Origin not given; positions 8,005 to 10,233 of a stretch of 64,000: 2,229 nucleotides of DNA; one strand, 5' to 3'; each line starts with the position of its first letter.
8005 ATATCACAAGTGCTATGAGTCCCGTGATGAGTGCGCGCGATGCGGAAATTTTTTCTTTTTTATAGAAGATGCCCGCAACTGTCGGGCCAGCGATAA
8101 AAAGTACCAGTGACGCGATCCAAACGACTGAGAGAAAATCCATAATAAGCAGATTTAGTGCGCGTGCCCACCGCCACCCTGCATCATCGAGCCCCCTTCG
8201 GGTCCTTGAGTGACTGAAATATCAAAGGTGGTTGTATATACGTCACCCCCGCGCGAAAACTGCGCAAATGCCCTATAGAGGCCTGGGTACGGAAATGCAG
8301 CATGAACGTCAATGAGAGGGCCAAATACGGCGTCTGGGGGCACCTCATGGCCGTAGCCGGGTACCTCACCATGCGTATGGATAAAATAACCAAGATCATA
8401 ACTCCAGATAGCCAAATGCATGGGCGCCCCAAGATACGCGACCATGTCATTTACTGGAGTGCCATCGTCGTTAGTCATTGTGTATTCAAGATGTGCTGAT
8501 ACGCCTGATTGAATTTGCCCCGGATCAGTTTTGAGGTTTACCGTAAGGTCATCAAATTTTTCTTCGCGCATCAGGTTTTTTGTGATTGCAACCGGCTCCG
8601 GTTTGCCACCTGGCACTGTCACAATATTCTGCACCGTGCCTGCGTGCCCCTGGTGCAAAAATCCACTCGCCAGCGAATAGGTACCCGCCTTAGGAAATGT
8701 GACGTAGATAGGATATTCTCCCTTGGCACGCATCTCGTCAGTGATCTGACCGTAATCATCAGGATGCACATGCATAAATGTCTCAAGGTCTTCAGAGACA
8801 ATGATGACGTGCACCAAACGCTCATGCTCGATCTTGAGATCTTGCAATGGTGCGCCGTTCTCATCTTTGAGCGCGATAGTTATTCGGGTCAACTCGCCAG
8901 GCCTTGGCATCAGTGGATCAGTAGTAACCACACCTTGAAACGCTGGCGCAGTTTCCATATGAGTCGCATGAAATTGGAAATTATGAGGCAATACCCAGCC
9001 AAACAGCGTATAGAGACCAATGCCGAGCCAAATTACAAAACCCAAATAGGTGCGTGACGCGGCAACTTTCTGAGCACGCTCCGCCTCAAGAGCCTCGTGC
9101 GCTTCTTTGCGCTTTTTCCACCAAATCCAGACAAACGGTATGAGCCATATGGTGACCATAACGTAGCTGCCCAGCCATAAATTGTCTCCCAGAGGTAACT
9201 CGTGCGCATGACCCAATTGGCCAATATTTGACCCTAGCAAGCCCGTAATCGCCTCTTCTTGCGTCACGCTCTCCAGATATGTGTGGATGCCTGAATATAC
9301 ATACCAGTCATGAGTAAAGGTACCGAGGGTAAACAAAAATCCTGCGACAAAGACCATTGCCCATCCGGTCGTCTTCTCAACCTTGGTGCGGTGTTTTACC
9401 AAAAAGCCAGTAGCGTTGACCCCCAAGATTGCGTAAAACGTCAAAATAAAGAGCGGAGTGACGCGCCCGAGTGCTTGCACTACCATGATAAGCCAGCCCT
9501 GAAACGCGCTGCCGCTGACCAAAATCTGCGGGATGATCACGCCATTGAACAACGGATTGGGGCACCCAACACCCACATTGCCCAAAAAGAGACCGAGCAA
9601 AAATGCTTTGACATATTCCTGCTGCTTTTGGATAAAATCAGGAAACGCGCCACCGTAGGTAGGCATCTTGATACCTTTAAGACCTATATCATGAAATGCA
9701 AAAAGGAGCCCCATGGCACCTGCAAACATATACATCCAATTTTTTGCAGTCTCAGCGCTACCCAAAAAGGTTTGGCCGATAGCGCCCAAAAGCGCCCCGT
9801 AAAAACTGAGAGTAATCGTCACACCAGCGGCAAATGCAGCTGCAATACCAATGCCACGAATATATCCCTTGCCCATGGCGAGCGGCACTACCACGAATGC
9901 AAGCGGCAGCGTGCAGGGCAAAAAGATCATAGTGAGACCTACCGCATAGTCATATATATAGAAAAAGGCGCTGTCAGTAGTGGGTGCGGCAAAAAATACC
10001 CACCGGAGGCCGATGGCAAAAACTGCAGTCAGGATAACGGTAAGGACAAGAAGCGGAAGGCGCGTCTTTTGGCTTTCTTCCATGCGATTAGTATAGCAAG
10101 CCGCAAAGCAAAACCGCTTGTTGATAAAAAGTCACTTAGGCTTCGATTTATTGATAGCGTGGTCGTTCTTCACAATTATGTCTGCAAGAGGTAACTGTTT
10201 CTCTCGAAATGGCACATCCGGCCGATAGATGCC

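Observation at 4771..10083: Copper-handling locus: cupredoxin-like gene, CopA/CopZ with an MHC motif variant, and a convergent CcdA/DsbD–(YtkA/FixH-like)2 fusion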

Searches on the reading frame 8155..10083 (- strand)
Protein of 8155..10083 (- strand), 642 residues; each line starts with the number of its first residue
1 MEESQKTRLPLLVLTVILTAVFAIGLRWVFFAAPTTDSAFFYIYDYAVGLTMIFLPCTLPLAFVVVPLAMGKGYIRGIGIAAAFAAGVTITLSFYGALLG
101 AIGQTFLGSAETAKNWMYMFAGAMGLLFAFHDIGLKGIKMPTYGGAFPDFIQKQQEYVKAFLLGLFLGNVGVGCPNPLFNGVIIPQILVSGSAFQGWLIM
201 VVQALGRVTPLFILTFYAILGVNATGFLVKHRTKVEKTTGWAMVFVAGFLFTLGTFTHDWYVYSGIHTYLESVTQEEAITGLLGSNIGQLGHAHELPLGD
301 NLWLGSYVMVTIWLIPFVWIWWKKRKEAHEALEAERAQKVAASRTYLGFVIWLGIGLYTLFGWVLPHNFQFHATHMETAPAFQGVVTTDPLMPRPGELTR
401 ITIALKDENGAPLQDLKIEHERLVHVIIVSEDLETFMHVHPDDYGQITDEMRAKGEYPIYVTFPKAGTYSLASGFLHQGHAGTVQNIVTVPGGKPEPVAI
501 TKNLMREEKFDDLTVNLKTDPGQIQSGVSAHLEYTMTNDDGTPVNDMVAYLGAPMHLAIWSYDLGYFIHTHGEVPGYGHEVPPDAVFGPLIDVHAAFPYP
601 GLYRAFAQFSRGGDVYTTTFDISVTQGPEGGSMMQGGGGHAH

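Call 3: search_protein_families(library=pfam, proteins=[window:8155-10083:-], max_evalue=0.1)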
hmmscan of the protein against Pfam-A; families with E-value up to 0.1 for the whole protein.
window:8155-10083:- (642 aa): 2 families
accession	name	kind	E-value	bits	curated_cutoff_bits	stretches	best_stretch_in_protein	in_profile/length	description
PF13386.12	DsbD_2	-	0.00019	21.8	24.9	1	93-245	47-195/199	Cytochrome C biogenesis protein transmembrane region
PF13115.11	YtkA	-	0.00031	21.8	25.9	0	451-471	63-82/85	YtkA-like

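Call 4: find_homologous_proteins(query=window:8155-10083:-)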
Query window:8155-10083:- (642 aa): 418 proteins with E <= 0.001 among 8000 candidates; the best 120 are listed.
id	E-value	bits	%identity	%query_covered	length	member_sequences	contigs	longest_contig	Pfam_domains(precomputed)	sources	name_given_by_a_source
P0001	0.0e+0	1482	100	100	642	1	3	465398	-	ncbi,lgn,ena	ncbi:MAG: cytochrome c biogenesis protein CcdA [Patescibacteria group bacterium]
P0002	0.0e+0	1290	85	98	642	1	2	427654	-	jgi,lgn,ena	-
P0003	0.0e+0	1268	84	100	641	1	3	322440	-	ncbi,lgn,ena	ncbi:MAG: cytochrome c biogenesis protein CcdA [Patescibacteria group bacterium]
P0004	0.0e+0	1253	83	100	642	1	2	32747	-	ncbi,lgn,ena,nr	ncbi:MAG: hypothetical protein EXS68_00835 [Candidatus Ryanbacteria bacterium]|nr:hypothetical prote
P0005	0.0e+0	1228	81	100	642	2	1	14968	-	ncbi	-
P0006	0.0e+0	1183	78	100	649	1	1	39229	-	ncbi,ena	-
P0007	1.1e-276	937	63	100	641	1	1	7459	-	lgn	-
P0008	2.1e-249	847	59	100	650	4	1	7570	PF02683.23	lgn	-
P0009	9.7e-249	845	59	100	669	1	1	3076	-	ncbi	-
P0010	1.4e-241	822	58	100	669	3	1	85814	-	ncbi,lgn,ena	ncbi:MAG: cytochrome c biogenesis protein CcdA [Patescibacteria group bacterium]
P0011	7.8e-241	819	58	100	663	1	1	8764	-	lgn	-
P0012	7.9e-173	594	44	99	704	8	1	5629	PF02683.23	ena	-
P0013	1.2e-171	590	46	100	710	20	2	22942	-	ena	-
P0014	5.8e-169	582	44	100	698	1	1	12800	PF02683.23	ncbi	-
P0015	6.4e-169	581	46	100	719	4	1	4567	PF02683.23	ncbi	-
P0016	4.9e-167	575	46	98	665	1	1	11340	PF02683.23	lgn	-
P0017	1.2e-166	574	46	94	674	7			PF02683.23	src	-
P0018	2.4e-166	573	46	100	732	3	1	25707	PF02683.23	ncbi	-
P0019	5.5e-166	572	47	96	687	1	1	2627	PF02683.23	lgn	-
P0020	1.0e-164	567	45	100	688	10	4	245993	PF02683.23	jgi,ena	-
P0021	3.2e-163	563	44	98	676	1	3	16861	PF02683.23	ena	-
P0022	8.0e-163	561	45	97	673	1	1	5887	PF02683.23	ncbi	-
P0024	2.5e-162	560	44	100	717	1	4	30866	PF02683.23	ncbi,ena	-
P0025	8.4e-162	558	45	97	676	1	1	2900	PF02683.23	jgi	-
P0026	9.6e-162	558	43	100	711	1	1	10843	PF02683.23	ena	-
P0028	2.6e-161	556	46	94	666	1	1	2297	PF02683.23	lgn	-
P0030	3.2e-160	553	44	97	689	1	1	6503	PF02683.23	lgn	-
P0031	1.3e-159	551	43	97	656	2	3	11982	PF02683.23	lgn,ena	-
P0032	4.7e-159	549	44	99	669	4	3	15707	PF13386.13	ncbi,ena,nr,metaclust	ncbi:MAG: hypothetical protein A3E40_04305 [Candidatus Levybacteria bacterium RIFCSPHIGHO2_12_FULL_3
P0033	8.6e-159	548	46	98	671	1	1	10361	PF02683.23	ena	-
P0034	1.0e-158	548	44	99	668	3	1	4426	PF13386.13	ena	-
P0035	1.2e-158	547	45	99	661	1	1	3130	PF02683.23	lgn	-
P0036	1.6e-158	547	45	95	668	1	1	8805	PF02683.23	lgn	-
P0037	2.0e-158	547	45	95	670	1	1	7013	PF02683.23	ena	-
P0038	5.9e-158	545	44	97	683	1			PF02683.23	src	-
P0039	2.7e-157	543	44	95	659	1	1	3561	PF02683.23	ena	-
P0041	4.3e-156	539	44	98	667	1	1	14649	PF02683.23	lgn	-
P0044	1.2e-155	537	41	97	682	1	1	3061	PF02683.23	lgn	-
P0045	2.0e-155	537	44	99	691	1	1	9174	PF13115.12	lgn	-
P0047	3.9e-155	536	44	98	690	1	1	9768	PF02683.23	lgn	-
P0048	4.1e-155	536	44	98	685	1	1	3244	PF02683.23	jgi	-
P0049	1.4e-154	534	45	98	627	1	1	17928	PF02683.23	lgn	-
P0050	2.9e-154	533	43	96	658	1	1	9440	PF02683.23,PF13115.12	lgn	-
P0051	3.0e-154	533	42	99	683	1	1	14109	PF02683.23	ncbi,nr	ncbi:MAG: hypothetical protein HYW34_02090 [Candidatus Brennerbacteria bacterium]|nr:hypothetical pr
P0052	4.4e-153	529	43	97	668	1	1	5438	PF02683.23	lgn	-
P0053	4.8e-153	529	42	99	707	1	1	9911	PF02683.23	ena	-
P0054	5.5e-153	529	43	97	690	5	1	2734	PF02683.23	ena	-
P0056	7.6e-153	528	44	99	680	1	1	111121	PF02683.23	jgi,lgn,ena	-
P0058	3.1e-152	526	46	95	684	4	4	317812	-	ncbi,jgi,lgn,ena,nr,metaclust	ncbi:MAG: hypothetical protein A2687_04725 [Candidatus Levybacteria bacterium RIFCSPHIGHO2_01_FULL_3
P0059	3.5e-152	526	45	95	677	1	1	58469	PF02683.23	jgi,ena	-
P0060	6.6e-152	525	45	94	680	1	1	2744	PF02683.23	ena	-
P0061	2.1e-151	523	44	97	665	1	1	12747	PF02683.23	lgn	-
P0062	4.7e-151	522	40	99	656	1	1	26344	PF02683.23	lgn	-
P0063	1.9e-150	520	44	98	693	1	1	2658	PF02683.23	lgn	-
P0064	5.1e-150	519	43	99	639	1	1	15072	PF02683.23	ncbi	-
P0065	9.0e-150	518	41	98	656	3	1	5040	PF02683.23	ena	-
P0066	1.0e-149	518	45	95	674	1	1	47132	PF02683.23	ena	-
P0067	1.0e-149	518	43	96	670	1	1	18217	PF02683.23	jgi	jgi:cytochrome c-type biogenesis protein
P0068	1.4e-149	517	42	98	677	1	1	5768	PF02683.23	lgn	-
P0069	3.3e-149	516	44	94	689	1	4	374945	PF02683.23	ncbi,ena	ncbi:MAG: hypothetical protein AAB600_00115 [Patescibacteria group bacterium]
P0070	9.3e-148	511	41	97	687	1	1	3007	PF02683.23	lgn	-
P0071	1.7e-145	504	40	99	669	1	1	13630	PF02683.23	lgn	-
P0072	9.0e-145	502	42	97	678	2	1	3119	PF02683.23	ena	-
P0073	1.1e-142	495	42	95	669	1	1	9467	PF02683.23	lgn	-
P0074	1.7e-142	494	41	96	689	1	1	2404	PF02683.23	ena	-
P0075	2.9e-141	490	40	98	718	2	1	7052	PF02683.23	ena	-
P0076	5.5e-141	489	40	97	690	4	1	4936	PF02683.23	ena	-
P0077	7.2e-141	489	41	97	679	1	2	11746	PF02683.23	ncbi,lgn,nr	ncbi:hypothetical protein HY061_03080 [Candidatus Azambacteria bacterium]|nr:hypothetical protein [C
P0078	1.7e-139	484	40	97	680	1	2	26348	PF02683.23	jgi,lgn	jgi:cytochrome c biogenesis protein CcdA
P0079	6.8e-139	482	41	98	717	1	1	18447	PF02683.23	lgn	-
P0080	5.1e-138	479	41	95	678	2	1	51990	PF02683.23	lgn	-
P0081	2.3e-136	474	41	97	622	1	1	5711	PF02683.23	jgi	jgi:cytochrome c-type biogenesis protein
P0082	2.0e-132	461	40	98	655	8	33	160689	PF02683.23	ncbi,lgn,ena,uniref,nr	ncbi:MAG: Cytochrome c biogenesis protein transmembrane region [Candidatus Giovannonibacteria bacter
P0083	1.5e-131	458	41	91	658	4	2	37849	PF02683.23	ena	-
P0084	1.5e-129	451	40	98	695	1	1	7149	PF02683.23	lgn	-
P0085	9.0e-119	416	54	59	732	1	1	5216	PF07731.21,PF00394.29,PF07732.22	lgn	-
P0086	2.5e-116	408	37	94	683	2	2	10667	PF02683.23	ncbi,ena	ncbi:MAG: cytochrome c biogenesis CcdA family protein [Patescibacteria group bacterium]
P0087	1.6e-115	405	38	99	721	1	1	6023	PF02683.23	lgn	-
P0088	3.1e-115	404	39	92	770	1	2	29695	PF02683.23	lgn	-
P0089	6.1e-115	403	55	55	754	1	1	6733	PF07731.21,PF00394.29,PF02683.23,PF07732.22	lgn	-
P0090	4.4e-114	400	51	58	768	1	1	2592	PF07731.21,PF02683.23,PF07732.22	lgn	-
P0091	8.2e-114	399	40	94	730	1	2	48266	PF02683.23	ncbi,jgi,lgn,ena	-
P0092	2.9e-112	394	38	98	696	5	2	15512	PF02683.23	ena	-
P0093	2.9e-112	394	56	53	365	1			PF02683.23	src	-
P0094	3.7e-112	394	38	97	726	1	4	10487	PF02683.23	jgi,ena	-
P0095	9.8e-111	389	46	57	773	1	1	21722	PF02683.23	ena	-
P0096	1.9e-110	388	36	89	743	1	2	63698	PF02683.23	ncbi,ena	-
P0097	4.5e-110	387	37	96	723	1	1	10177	PF02683.23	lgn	-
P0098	4.9e-110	387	37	95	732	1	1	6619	PF02683.23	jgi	jgi:cytochrome c-type biogenesis protein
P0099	5.1e-110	387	38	94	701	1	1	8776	PF02683.23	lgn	-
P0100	6.0e-110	387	37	95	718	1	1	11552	PF02683.23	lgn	-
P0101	8.1e-110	386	37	97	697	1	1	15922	PF02683.23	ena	-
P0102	2.8e-109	384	53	55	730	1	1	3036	PF07731.21,PF00394.29,PF02683.23,PF07732.22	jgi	jgi:hypothetical protein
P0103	3.5e-109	384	48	59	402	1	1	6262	PF02683.23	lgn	-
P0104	4.0e-109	384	39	92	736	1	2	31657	PF02683.23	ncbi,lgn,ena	ncbi:MAG: cytochrome c biogenesis protein CcdA [Patescibacteria group bacterium]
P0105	4.8e-109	384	37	95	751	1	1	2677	PF02683.23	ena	-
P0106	5.8e-109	383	37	96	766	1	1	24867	PF02683.23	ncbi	-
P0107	9.0e-109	383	37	97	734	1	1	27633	PF02683.23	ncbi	-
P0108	9.6e-109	383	36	95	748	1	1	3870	PF02683.23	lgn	-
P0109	9.6e-109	383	46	66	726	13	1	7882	PF07731.21,PF07732.22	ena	-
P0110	1.1e-108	382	38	92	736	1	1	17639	PF02683.23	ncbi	-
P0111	1.3e-108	382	46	58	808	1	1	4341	PF02683.23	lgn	-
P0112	1.5e-108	382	38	95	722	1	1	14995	PF02683.23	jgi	jgi:cytochrome c-type biogenesis protein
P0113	1.8e-108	382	35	98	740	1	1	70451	PF02683.23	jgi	-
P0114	2.1e-108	381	35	97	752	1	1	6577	PF02683.23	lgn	-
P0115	1.0e-107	379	36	95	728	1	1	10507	PF02683.23,PF13115.12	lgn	-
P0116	1.3e-107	379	39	89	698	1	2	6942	PF02683.23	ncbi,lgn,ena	ncbi:MAG: cytochrome c biogenesis protein CcdA [Patescibacteria group bacterium]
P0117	1.7e-107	378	49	58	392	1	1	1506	-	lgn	-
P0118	8.1e-107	376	36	97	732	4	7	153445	PF02683.23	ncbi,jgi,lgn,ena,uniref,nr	ncbi:MAG: hypothetical protein A3C84_05130 [Candidatus Ryanbacteria bacterium RIFCSPHIGHO2_02_FULL_4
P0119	1.0e-106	376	37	92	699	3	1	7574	PF02683.23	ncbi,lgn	-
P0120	1.7e-106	375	37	96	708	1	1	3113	PF02683.23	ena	-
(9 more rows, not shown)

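Call 5: search_protein_families(library=ncbifam, proteins=[window:8155-10083:-], max_evalue=0.1)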
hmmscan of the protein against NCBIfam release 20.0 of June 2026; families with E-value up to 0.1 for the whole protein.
window:8155-10083:- (642 aa): 1 family
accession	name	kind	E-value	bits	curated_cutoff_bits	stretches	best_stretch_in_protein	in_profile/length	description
NF001419.0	PRK00293.1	subfamily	0.0038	15.9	330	1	40-217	170-351/574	protein-disulfide reductase DsbD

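Call 8: search_solved_structures(query=A1, max_evalue=10, show_alignments=3)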
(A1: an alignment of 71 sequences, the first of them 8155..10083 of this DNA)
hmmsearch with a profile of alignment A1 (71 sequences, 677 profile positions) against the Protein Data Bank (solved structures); distinct sequences matched with E-value up to 10: 10.
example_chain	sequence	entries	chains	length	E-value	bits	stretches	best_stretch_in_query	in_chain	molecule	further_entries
6akf_A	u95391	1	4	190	0.13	14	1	93-143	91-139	Claudin-3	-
6ake_A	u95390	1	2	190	0.19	13.5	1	93-142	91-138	Claudin-3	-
8yn2_R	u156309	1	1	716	0.25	13.1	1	316-396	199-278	Histamine H1 receptor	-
6akg_A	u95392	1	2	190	0.32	12.7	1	93-142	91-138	Claudin-3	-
7dfl_R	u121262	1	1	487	0.33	12.6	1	316-396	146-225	Histamine H1 receptor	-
4u7m_A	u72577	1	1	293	0.36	12.5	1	452-516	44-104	Leucine-rich repeats and immunoglobulin-like domains protein 1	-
6myb_A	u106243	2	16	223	1.4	10.6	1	549-599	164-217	Photoswitchable protein Tetdron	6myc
6mxw_A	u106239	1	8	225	1.4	10.6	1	549-599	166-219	Photoswitchable protein Tetdron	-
3ls3_A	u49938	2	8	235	1.4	10.5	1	549-599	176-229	Padron0.9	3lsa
9lrb_R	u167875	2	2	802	1.5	10.5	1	316-396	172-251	Histamine H1 receptor,Genome polyprotein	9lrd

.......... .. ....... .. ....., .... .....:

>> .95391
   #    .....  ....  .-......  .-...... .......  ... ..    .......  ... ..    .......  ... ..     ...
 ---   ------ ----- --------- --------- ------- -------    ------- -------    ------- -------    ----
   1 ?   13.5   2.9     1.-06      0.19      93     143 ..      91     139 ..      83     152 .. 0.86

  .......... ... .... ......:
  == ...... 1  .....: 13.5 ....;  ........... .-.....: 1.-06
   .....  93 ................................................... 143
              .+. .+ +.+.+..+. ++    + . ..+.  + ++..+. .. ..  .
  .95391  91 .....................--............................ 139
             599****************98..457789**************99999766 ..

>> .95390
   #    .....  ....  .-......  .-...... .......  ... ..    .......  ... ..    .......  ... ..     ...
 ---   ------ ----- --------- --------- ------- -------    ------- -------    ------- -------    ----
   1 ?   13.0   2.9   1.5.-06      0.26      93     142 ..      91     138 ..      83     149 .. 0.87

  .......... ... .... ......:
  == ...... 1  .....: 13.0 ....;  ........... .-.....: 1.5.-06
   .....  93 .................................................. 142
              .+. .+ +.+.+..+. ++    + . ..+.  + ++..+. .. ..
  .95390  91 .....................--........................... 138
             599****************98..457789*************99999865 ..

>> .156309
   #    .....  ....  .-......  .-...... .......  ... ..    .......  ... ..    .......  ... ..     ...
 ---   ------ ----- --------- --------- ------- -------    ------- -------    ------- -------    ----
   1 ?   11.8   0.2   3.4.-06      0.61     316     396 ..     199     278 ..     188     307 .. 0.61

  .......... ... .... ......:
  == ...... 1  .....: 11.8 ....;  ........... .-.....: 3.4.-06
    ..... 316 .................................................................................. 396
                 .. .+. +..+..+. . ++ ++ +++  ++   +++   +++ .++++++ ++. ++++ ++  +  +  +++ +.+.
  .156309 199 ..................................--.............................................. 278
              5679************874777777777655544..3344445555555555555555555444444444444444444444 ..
